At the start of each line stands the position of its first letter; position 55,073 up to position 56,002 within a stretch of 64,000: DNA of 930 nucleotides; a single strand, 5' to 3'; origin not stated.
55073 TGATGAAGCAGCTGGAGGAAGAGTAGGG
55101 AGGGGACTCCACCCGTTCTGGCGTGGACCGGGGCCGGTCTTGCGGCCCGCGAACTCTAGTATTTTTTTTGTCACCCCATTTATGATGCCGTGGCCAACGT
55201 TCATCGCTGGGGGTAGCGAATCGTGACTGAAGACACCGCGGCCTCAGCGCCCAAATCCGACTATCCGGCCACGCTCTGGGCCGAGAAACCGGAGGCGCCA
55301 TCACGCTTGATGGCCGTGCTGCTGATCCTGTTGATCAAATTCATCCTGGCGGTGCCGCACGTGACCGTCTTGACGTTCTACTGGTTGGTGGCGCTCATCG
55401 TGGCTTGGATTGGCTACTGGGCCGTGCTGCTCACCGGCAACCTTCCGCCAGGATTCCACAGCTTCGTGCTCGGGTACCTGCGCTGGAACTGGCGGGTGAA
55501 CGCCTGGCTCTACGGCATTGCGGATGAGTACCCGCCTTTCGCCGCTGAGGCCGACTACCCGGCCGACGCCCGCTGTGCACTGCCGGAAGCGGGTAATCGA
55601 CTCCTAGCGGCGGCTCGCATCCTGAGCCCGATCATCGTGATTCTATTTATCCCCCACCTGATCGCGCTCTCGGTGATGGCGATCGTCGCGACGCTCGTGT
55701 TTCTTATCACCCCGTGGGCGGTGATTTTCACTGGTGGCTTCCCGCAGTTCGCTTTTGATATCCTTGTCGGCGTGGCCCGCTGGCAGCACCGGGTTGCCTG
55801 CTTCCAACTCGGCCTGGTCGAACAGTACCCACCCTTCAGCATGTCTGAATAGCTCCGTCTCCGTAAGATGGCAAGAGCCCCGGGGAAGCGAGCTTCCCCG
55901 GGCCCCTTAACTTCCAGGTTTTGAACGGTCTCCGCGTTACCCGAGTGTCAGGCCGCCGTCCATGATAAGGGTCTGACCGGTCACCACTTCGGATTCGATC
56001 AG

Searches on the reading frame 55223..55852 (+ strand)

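Call 85: search_protein_families(library=pfam, proteins=[window:55223-55852:+], max_evalue=0.01)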
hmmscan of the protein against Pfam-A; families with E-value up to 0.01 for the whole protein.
window:55223-55852:+ (209 aa): 1 family
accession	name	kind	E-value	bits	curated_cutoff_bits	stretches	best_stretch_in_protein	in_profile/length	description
PF14333.11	DUF4389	-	1.4e-17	63.8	25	2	140-205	9-74/76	Domain of unknown function (DUF4389)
